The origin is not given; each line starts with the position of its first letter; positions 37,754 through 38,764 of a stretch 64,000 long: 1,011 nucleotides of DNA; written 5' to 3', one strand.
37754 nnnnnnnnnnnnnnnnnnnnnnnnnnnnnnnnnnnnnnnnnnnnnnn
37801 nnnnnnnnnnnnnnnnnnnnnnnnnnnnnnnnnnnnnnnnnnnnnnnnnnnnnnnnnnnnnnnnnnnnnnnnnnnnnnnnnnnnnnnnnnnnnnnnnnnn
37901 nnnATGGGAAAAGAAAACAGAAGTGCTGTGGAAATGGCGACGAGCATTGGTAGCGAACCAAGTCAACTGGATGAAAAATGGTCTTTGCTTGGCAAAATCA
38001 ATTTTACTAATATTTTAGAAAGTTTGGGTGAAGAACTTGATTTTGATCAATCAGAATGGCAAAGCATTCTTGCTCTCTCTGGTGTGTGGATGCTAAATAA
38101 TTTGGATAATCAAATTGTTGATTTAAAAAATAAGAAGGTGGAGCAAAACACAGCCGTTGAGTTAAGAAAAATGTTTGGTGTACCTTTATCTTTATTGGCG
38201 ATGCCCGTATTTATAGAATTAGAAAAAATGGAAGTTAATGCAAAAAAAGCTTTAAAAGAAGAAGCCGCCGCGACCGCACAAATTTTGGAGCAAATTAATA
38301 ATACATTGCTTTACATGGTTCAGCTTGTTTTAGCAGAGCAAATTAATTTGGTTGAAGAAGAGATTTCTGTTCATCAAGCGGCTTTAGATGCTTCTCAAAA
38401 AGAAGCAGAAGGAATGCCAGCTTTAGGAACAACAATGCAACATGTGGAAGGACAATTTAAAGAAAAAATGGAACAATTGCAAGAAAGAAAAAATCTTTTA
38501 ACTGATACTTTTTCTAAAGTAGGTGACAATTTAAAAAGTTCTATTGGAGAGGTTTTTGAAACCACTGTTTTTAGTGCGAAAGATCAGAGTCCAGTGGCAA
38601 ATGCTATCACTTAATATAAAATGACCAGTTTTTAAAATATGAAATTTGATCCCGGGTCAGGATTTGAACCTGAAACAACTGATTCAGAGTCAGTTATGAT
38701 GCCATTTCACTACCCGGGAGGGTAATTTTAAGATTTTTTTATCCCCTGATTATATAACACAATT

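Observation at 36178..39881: Atypical two-component island: kinase, repeat-flanked promoter, structured leader, unknown protein, Glu-acceptor regulator and orphan ATPase domain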

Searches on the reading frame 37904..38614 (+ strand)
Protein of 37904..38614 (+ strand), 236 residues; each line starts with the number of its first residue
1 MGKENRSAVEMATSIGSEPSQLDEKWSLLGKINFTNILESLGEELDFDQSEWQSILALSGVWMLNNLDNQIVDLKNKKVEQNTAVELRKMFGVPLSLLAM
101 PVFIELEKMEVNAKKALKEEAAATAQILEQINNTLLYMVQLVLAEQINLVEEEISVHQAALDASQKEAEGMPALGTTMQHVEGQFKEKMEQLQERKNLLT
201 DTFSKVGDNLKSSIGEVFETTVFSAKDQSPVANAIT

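Call 6: search_protein_families(library=pfam, proteins=[window:37904-38614:+], max_evalue=0.01)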
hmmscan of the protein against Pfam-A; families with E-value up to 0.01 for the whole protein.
window:37904-38614:+ (236 aa): 1 family
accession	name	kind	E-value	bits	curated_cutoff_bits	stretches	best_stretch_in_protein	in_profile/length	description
PF10158.14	LOH1CR12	-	0.0047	17.4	24.7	1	116-210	9-103/131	Tumour suppressor protein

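Call 11: find_homologous_proteins(query=window:37904-38614:+, max_evalue=0.001)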
Query window:37904-38614:+ (236 aa): 41 proteins with E <= 0.001 among 967 candidates.
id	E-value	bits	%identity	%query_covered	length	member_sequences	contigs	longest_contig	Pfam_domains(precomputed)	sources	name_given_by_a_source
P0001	3.9e-140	482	99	100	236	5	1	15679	-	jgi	-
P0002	2.6e-91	323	68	99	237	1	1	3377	-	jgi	jgi:hypothetical protein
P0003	9.7e-81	288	63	98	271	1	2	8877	-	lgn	-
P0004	1.9e-80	287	63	96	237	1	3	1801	-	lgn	-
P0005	2.9e-79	283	63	96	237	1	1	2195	-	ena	-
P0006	4.7e-76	273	61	96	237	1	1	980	-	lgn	-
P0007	4.0e-75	270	59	99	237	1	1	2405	-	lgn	-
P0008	2.6e-71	258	55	99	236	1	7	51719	-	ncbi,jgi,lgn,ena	jgi:hypothetical protein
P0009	4.0e-71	257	56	98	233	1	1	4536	-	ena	-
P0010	2.7e-69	251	55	98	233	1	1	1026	-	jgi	jgi:hypothetical protein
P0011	4.9e-69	250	54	98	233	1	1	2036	-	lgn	-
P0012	2.0e-68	248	55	96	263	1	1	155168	-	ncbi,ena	-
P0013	3.5e-68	247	55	96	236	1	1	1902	-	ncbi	-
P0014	2.1e-67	245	55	96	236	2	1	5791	-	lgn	-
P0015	1.6e-65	239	54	95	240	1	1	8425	-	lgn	-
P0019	1.1e-64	236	52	98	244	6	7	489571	-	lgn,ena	-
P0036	2.4e-58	215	50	96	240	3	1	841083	-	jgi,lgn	-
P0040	3.7e-54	202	48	97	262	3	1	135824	-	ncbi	-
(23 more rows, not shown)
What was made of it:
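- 37904..38614 (+): X: a 236-aa acidic, all-helical orphan protein and the riboswitch's regulated gene. The most conserved element is E80..L87R88..F91G92xP94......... at the turn between the first two long helices. 41 homologue clusters (call 11).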

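Call 13: find_encoding_contigs(protein=P0036, flank=6000, max_places=2)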
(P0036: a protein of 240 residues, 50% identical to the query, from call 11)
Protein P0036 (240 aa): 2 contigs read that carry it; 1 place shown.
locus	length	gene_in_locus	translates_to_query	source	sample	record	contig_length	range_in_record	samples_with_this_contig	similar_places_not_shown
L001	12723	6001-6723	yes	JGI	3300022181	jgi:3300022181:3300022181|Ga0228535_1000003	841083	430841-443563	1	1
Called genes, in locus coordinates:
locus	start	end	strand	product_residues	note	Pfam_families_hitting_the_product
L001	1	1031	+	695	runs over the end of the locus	PF02629:CoA_binding, PF13380:CoA_binding_2, PF13607:Succ_CoA_lig, PF00549:Ligase_CoA (faint), PF19045:Ligase_CoA_2, PF13549:ATP-grasp_5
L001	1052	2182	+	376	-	PF01467:CTP_transf_like, PF01121:CoaE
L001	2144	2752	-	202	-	-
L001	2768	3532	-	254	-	PF03372:Exo_endo_phos, PF14529:Exo_endo_phos_2 (weak)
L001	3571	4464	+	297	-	-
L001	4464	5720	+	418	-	PF02518:HATPase_c, PF14501:HATPase_c_5 (weak)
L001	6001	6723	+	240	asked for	-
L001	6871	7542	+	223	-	PF00072:Response_reg, PF00486:Trans_reg_C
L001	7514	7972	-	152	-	-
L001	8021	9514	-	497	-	PF02366:PMT, PF13231:PMT_2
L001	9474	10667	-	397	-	PF26314:MptA_B_family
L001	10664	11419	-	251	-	PF00535:Glycos_transf_2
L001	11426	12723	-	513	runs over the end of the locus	PF13231:PMT_2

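Call 14: find_encoding_contigs(protein=P0019, flank=6000, max_places=2)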
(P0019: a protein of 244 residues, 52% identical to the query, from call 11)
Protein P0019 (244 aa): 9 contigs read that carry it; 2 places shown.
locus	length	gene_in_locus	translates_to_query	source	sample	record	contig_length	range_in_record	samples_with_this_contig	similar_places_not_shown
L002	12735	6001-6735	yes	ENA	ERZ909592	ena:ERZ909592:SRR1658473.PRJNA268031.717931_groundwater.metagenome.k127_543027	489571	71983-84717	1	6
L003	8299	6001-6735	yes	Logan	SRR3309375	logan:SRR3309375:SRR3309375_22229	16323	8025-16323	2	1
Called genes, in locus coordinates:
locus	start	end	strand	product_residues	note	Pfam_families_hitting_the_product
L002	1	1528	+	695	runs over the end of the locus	PF02629:CoA_binding, PF13380:CoA_binding_2, PF13607:Succ_CoA_lig, PF00549:Ligase_CoA (faint), PF19045:Ligase_CoA_2, PF13549:ATP-grasp_5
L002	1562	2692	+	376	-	PF01467:CTP_transf_like, PF01121:CoaE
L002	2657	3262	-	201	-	-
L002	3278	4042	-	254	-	PF03372:Exo_endo_phos, PF14529:Exo_endo_phos_2 (faint)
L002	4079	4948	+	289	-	PF01909:NTP_transf_2 (faint)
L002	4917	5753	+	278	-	PF02518:HATPase_c, PF14501:HATPase_c_5 (weak)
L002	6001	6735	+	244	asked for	-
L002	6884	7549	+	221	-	PF00072:Response_reg, PF00486:Trans_reg_C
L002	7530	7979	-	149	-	-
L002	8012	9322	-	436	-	PF13231:PMT_2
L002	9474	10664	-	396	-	PF26314:MptA_B_family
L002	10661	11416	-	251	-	PF00535:Glycos_transf_2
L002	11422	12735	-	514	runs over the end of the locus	PF13231:PMT_2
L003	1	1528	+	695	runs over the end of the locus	PF02629:CoA_binding, PF13380:CoA_binding_2, PF13607:Succ_CoA_lig, PF00549:Ligase_CoA (faint), PF19045:Ligase_CoA_2, PF13549:ATP-grasp_5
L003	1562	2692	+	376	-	PF01467:CTP_transf_like, PF01121:CoaE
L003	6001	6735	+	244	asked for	-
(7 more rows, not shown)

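Call 15: find_encoding_contigs(protein=P0012, flank=6000, max_places=2)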
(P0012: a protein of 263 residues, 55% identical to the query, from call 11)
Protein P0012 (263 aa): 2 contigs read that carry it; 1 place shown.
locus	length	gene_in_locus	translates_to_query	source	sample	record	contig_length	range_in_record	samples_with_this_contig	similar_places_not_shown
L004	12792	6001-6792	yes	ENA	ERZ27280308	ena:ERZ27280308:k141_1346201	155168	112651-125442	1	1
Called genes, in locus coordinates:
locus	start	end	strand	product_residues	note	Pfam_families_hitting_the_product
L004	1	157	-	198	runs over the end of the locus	-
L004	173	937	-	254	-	PF03372:Exo_endo_phos, PF14529:Exo_endo_phos_2 (weak)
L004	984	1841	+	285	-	-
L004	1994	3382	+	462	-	PF02518:HATPase_c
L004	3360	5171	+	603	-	-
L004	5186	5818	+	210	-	PF00486:Trans_reg_C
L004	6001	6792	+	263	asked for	-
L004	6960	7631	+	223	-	PF00072:Response_reg, PF00486:Trans_reg_C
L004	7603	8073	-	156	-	-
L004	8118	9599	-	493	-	PF13231:PMT_2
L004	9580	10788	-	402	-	PF26314:MptA_B_family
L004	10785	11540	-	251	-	PF00535:Glycos_transf_2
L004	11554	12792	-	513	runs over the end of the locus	PF13231:PMT_2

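Call 17: find_encoding_contigs(protein=P0040, flank=6000, max_places=2)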
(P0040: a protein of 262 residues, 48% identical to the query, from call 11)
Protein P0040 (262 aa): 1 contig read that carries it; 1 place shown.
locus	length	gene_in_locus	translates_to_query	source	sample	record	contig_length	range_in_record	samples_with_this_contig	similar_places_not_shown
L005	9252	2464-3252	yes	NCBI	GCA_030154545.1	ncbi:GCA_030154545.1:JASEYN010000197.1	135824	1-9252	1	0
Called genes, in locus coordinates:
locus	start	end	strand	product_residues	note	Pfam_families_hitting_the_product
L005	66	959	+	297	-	-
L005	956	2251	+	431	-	PF02518:HATPase_c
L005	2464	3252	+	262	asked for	-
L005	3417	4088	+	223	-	PF00072:Response_reg, PF00486:Trans_reg_C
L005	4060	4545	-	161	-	-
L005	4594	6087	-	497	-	PF13231:PMT_2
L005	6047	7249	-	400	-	PF26314:MptA_B_family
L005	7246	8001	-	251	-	PF00535:Glycos_transf_2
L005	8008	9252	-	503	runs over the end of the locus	PF13231:PMT_2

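Call 18: find_encoding_contigs(protein=P0008, flank=6000, max_places=2)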
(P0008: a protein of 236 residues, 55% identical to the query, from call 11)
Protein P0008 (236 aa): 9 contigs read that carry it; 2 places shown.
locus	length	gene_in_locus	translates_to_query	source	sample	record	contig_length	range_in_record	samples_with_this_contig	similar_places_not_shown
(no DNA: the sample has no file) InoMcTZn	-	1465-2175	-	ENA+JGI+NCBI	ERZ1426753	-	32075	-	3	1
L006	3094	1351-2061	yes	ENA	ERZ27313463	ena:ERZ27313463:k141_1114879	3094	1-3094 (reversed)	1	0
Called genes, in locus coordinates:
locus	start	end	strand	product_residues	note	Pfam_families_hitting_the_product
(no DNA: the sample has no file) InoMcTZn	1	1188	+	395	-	?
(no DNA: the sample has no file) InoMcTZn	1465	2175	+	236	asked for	-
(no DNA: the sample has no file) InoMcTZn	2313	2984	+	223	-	PF00072:Response_reg, PF00486:Trans_reg_C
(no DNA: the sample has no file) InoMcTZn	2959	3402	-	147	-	-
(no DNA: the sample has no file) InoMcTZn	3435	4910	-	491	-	PF13231:PMT_2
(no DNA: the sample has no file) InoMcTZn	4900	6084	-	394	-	PF26314:MptA_B_family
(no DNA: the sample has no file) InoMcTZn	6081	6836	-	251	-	PF00535:Glycos_transf_2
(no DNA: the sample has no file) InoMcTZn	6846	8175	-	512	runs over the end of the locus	PF13231:PMT_2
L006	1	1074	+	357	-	?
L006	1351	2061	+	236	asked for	-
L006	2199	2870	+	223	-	PF00072:Response_reg, PF00486:Trans_reg_C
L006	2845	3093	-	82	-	?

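Call 22: search_protein_families(library=ncbifam, proteins=[window:37904-38614:+], max_evalue=0.01)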
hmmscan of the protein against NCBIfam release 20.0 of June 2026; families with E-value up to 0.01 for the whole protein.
window:37904-38614:+ (236 aa): 0 families

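Call 23: find_related_loci(query=A1, collection=genome_contigs, flank=5000)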
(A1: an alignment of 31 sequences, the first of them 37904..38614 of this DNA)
Query A1 (236 aa) in genome_contigs; peptide patterns used: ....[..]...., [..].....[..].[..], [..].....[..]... (x = any residue, [..] = any of these).
136 stretches matched a pattern; 13 encode a relative of the query (tblastn E <= 1e-3); 13 distinct loci.
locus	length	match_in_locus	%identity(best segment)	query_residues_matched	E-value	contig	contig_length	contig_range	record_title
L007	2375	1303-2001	55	3-235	4e-83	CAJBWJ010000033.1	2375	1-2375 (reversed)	uncultured bacterium isolate Loc080925-5-5m_bin-0562 genome assembly, contig: bin-0562:33/86, whole genome shotgun seque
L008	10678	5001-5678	55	4-229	7e-78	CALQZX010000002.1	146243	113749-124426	MAG: Parcubacteria group bacterium isolate MiH-14oct19-109 genome assembly, contig: MiH-14oct19-C63, whole genome shotgu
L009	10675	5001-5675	55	5-229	6e-75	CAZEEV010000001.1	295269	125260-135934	MAG TPA_asm: uncultured Pseudomonadales bacterium isolate SRP294416_co1_79 genome assembly, contig: NODE_5_length_295269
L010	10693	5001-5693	52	5-235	2e-69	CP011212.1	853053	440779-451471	MAG: candidate division TM6 bacterium GW2011_GWF2_28_16 chromosome, complete genome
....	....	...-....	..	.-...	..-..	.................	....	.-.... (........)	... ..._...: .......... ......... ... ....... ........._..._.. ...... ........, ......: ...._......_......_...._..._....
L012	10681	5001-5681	49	3-225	1e-66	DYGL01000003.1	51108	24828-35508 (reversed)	MAG TPA_asm: Candidatus Microgenomatus sp. isolate BE2012_4_39_12 Afr_mines_BE2012_373_length_51108_cov_5_360077, whole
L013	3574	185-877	48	6-232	2e-65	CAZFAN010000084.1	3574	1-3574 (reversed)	MAG TPA_asm: uncultured Candidatus Saccharibacteria bacterium isolate binchicken_co212_61 genome assembly, contig: NODE_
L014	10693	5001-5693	48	6-232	4e-65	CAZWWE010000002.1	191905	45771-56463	MAG TPA_asm: uncultured Pseudomonadales bacterium isolate SRP216815_co1_233 genome assembly, contig: NODE_87_length_1919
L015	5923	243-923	51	5-229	7e-65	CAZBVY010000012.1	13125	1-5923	MAG TPA_asm: uncultured Pseudomonadales bacterium isolate binchicken_co212_140 genome assembly, contig: NODE_6299_length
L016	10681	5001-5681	52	5-229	3e-64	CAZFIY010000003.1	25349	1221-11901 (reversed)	MAG TPA_asm: uncultured Pseudomonadales bacterium isolate SRP192927_co2_730 genome assembly, contig: NODE_2746_length_25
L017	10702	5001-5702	45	3-235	6e-62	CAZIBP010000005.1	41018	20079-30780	MAG TPA_asm: uncultured Pseudomonadales bacterium isolate SRP093185_co1_41 genome assembly, contig: NODE_408_length_4101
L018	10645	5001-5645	40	5-229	7e-46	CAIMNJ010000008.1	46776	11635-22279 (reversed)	uncultured bacterium isolate LaPlata_bin-1529 genome assembly, contig: bin-1529:08/18, whole genome shotgun sequence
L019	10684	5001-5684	36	3-229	4e-44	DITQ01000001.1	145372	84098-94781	MAG TPA_asm: Candidatus Pacebacteria bacterium UBA6180 UBA6180_contig_62144, whole genome shotgun sequence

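Call 25: predict_structure(alignment_id=A1)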
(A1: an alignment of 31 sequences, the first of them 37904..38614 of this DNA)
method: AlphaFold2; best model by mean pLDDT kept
length: 236 residues; sequences in the alignment: 31
mean_pLDDT: 87.5   pTM: 0.74
mean pLDDT of the five models: 87.5, 83.2, 83.0, 82.2, 77.5
residues with pLDDT >= 90: 99; 70-90: 132; 50-70: 2; < 50: 3
segments of 3 or more residues with pLDDT < 50: 1-3
pLDDT, mean of each block of 10 residues (from residue 1): 69 89 89 82 85 85 88 95 92 81 90 96 92 86 93 94 87 84 93 94 82 80 93 79
secondary structure, 60 per line:
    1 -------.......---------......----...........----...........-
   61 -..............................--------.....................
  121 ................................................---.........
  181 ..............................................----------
elements in order: H8-14 H24-29 H34-44 H49-59 H62-91 H100-168 H172-226

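Call 27: search_protein_representatives(alignment_id=A1)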
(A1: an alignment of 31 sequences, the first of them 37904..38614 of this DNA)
Query: 31 sequences, 237 profile positions. Proteins with E-value up to 0.001 (for the whole library): 39; up to 1e-10: 28; up to 1e-30: 12. The best 39 are listed.
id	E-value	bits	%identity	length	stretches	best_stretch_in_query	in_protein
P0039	2.2e-101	354.3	-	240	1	2-237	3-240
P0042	1.7e-81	289.2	-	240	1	2-236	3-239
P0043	5.7e-67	241.7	-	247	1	3-236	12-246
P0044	5.6e-65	235.2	-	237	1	3-236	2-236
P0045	1.1e-61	224.5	-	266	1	4-235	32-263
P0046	4.0e-53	196.4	-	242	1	4-236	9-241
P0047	1.6e-52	194.4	-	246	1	4-236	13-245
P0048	1.3e-46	175.1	-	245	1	6-236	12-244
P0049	1.7e-44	168.1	-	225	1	3-236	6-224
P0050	2.4e-43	164.4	-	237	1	2-236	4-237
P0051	5.9e-43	163.1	-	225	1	3-236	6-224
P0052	3.7e-37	144.1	-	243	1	12-235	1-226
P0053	4.2e-29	117.8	-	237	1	8-236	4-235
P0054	8.1e-28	113.5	-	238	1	8-226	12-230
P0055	3.6e-27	111.4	-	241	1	52-232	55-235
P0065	3.1e-19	85.4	-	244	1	37-235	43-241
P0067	4.2e-11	58.8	-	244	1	6-233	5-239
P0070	8.4e-08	48.0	-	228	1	73-207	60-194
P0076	1.7e-04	37.2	-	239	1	73-200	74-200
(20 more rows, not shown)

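Call 28: fold_search(model_id=the predicted structure, library=pdb)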
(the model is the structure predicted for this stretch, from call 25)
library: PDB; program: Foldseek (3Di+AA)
matches with E <= 10: 384; with E <= 0.001: 0
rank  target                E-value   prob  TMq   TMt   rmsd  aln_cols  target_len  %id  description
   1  6h2e_P                5.1e-02  0.98  0.38  0.36  10.2       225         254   12  Structure of the soluble AhlC of the tripartite alpha-pore forming toxin, AHL, from Aeromonas hydrophila. (released 2019-07-10)
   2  6r1j_D                1.2e-01  0.96  0.37  0.35   9.8       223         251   11  Structure of the soluble AhlC triple head mutant of the tripartite alpha-pore forming toxin, AHL, from Aeromonas hydro (released 2019-07-10)
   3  6h2d_S                1.4e-01  0.80  0.30  0.31  11.3       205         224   11  Structure of the soluble AhlC of the tripartite alpha-pore forming toxin, AHL, from Aeromonas hydrophila. (released 2019-07-10)
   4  6h2e_Q                1.4e-01  0.94  0.40  0.37   9.9       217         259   12  Structure of the soluble AhlC of the tripartite alpha-pore forming toxin, AHL, from Aeromonas hydrophila. (released 2019-07-10)
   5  6r1j_J                1.4e-01  0.89  0.36  0.32  11.4       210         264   17  Structure of the soluble AhlC triple head mutant of the tripartite alpha-pore forming toxin, AHL, from Aeromonas hydro (released 2019-07-10)
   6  6h2d_P                1.9e-01  0.98  0.45  0.48   9.9       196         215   14  Structure of the soluble AhlC of the tripartite alpha-pore forming toxin, AHL, from Aeromonas hydrophila. (released 2019-07-10)
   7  4pho_B                2.2e-01  0.30  0.24  0.20  16.3       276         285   13  ClyA CC6/264 ox (2-303) (released 2014-09-24)
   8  8fbk                  2.8e-01  0.72  0.30  0.32  20.2       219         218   13  Improving the secretion of designed protein assemblies through negative design of cryptic transmembrane domains (released 2023-03-22)
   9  8ria_A                3.3e-01  0.18  0.20  0.10  26.8       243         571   13  BmrA E504-100uMATPMg-IF (released 2025-01-01)
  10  1qoy                  4.4e-01  0.51  0.34  0.28  16.2       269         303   12  E.coli Hemolysin E (HlyE, ClyA, SheA) (released 2000-01-23)
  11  4phq_B                4.4e-01  0.20  0.22  0.20  16.0       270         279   11  ClyA CC6/264 ox (6-303) (released 2014-09-24)
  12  6mrt_A                4.9e-01  0.66  0.40  0.35  14.2       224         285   12  12-meric ClyA pore complex (released 2019-05-15)
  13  2wcd_A                5.9e-01  0.85  0.47  0.41  14.5       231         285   13  Crystal structure of the assembled cytolysin A pore (released 2009-05-05)
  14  6ek8                  6.2e-01  0.38  0.28  0.27  10.0       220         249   14  YaxB from Yersinia enterocolitica (released 2018-05-16)
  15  3e0s_A                6.9e-01  0.08  0.15  0.13  28.2       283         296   15  Crystal structure of an uncharacterized protein from Chlorobium tepidum (released 2008-08-26)
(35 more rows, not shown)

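Call 37: find_encoding_contigs(protein=P0067, flank=5000, max_places=2)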
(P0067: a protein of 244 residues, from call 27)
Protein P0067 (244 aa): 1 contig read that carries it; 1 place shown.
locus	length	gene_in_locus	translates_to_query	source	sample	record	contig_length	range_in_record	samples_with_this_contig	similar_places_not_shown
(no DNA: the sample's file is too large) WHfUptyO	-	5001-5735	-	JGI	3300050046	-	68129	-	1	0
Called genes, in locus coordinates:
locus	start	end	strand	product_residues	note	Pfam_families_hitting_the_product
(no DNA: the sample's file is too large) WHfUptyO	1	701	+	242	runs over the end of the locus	PF13207:AAA_17, PF13238:AAA_18 (weak)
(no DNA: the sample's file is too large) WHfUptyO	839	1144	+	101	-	PF00166:Cpn10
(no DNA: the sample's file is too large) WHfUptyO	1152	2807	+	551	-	PF00118:Cpn60_TCP1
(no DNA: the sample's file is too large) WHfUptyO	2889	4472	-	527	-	-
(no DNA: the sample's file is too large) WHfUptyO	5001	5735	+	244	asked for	-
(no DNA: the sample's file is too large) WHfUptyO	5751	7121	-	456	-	-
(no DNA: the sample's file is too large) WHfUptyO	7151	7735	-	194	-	-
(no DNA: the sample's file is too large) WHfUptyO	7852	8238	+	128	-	-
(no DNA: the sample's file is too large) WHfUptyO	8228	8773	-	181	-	-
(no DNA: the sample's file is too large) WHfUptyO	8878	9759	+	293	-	PF03476:MOSC_N, PF03473:MOSC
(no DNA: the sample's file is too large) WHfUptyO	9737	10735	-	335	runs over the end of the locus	PF00850:Hist_deacetyl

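Call 38: find_encoding_contigs(protein=P0053, flank=5000, max_places=2)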
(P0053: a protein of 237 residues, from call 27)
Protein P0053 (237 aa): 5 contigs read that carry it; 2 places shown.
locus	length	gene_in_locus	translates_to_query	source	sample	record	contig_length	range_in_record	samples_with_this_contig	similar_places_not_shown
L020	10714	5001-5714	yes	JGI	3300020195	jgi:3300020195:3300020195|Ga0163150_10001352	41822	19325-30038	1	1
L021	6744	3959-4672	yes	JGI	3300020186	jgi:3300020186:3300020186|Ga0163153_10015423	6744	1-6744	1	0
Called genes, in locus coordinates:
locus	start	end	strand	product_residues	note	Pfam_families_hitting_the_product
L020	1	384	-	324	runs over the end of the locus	-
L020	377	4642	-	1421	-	PF01551:Peptidase_M23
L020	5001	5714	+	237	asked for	-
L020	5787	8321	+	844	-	-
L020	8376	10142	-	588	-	-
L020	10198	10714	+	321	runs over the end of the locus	-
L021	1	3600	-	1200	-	?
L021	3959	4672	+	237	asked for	-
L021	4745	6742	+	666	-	?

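Call 43: search_solved_structures(query=A3, max_evalue=10, show_alignments=0)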
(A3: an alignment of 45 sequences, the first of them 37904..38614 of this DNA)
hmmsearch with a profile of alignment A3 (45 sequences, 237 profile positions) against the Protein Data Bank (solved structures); distinct sequences matched with E-value up to 10: 55.
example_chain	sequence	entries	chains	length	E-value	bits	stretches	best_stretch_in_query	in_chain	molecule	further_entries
9goa_A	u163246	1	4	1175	0.00064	22.3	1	122-216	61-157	Alpha-latrotoxin-Lt1a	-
9go9_A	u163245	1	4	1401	0.0007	22.1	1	122-216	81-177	Alpha-latrotoxin-Lt1a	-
7ki6_A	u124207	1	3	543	0.017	17.6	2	145-200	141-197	Fusion glycoprotein F0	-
7ki4_A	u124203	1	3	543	0.018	17.5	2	151-213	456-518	Fusion glycoprotein F0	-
6tys_A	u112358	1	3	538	0.031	16.7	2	145-200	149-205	Fusion glycoprotein F0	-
7uvj_A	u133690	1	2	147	0.041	16.3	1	22-79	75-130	Apolipoprotein E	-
9v3e_A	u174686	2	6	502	0.046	16.2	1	151-213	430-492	Fusion glycoprotein F0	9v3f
8rvn_F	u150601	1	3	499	0.07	15.6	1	145-200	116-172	Fusion glycoprotein F0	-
6t3f_F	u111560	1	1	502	0.071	15.6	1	145-200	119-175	Fusion glycoprotein F0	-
9tlm_A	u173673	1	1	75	0.073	15.5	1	146-215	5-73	Sc-apCC-2-MCL-1-1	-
9shw_Aa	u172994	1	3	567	0.084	15.3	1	151-212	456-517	Fusion glycoprotein F0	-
9e5c_6k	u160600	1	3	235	0.12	14.9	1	131-224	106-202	Dynein arm light chain, axonemal, putative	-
8jj6_E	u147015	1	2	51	0.14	14.6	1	177-215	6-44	NELF-E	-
9sf4_Aa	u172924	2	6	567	0.16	14.4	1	151-212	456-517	Fusion glycoprotein F0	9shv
2ic6_A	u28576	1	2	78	0.22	13.9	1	17-88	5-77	Nucleocapsid protein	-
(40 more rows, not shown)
